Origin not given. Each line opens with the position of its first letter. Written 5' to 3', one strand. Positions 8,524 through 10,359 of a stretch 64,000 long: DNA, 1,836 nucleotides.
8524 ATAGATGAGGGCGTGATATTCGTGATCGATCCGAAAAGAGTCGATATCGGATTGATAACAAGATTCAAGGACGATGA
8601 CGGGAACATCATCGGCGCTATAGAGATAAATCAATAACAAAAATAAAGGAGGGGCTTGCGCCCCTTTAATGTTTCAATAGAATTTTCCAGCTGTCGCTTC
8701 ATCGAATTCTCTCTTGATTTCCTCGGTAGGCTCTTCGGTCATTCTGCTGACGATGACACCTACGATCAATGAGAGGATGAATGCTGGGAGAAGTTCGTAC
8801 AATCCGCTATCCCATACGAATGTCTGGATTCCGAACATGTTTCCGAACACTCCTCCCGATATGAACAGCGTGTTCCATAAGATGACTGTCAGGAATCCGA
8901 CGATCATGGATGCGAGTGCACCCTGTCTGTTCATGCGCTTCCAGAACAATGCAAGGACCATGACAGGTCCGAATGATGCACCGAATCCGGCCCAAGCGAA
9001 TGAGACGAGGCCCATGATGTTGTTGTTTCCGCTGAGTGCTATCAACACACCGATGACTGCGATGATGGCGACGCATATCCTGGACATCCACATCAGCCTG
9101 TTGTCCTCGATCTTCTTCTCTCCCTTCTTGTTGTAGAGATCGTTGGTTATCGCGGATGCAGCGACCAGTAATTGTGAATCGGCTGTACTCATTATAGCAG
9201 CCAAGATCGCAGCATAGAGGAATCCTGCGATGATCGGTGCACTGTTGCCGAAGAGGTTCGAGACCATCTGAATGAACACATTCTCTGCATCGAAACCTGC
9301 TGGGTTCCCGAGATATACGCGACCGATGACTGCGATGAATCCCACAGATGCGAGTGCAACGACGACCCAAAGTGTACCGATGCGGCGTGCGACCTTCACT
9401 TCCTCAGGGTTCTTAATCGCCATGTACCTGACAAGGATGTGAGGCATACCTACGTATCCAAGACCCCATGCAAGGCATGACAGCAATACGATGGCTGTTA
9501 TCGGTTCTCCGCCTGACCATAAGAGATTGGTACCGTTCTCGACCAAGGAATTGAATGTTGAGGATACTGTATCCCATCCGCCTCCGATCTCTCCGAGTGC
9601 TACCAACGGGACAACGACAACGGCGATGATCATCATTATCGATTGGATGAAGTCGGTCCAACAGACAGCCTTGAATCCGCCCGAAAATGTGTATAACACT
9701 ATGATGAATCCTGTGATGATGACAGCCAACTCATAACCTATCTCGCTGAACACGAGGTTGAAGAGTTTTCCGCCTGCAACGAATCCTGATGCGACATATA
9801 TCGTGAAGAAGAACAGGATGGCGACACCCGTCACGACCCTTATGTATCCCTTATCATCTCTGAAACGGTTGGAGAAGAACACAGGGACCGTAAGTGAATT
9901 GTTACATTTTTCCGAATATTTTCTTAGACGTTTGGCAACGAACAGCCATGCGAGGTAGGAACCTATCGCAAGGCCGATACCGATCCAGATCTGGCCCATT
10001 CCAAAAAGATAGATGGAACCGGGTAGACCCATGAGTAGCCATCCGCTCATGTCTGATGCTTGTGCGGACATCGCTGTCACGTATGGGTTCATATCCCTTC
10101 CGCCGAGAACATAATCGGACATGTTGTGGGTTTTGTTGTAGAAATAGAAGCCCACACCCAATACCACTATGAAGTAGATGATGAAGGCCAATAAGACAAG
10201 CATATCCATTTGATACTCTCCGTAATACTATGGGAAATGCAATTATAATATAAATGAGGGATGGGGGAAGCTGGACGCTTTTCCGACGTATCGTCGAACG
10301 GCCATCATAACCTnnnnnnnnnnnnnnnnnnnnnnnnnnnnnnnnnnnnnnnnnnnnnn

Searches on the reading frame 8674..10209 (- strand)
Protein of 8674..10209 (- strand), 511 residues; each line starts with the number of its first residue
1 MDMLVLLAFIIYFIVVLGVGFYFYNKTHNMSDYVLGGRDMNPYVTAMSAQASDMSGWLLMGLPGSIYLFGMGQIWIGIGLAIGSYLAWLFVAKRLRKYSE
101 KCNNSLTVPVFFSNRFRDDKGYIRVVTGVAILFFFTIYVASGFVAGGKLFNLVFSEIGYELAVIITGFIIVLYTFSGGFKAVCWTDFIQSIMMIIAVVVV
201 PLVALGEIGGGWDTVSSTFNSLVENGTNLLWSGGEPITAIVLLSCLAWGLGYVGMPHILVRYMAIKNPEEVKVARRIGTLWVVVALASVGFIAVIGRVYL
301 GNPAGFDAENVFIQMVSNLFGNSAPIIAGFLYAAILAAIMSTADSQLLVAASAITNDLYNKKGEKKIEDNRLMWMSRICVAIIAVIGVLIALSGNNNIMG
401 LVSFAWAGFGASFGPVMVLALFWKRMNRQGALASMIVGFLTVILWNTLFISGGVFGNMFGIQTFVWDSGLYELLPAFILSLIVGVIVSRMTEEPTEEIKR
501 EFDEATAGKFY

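Call 12: find_encoding_contigs(protein=window:8674-10209:-, flank=10000, max_places=1)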
Protein window:8674-10209:- (511 aa): 1 contig read that carries it; 1 place shown.
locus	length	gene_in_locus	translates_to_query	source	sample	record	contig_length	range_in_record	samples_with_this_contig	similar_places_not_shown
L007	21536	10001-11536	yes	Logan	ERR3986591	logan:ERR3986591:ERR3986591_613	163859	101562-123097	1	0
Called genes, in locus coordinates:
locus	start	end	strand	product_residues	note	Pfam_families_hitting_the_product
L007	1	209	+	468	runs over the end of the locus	PF01368:DHH (weak), PF21763:DHH_CID, PF02272:DHHA1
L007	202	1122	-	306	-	PF02729:OTCace_N, PF00185:OTCace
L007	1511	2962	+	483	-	PF01139:RtcB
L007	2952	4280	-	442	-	PF01966:HD, PF19276:HD_assoc_2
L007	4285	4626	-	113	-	-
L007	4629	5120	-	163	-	PF01472:PUA, PF26292:PUA_elF2D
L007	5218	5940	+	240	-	-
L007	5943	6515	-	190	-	PF02525:Flavodoxin_2, PF03358:FMN_red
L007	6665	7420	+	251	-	PF00005:ABC_tran, PF13304:AAA_21 (faint)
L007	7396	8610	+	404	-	PF19295:SufBD_N (weak), PF01458:SUFBD_core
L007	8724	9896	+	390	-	PF07690:MFS_1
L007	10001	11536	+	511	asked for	PF00474:SSF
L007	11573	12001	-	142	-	PF00903:Glyoxalase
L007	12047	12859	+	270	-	PF00142:Fer4_NifH (faint), PF01656:CbiA, PF02374:ArsA_ATPase, PF09140:MipZ, PF10609:ParA, PF13614:AAA_31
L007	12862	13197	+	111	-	PF02579:Nitro_FeMo-Co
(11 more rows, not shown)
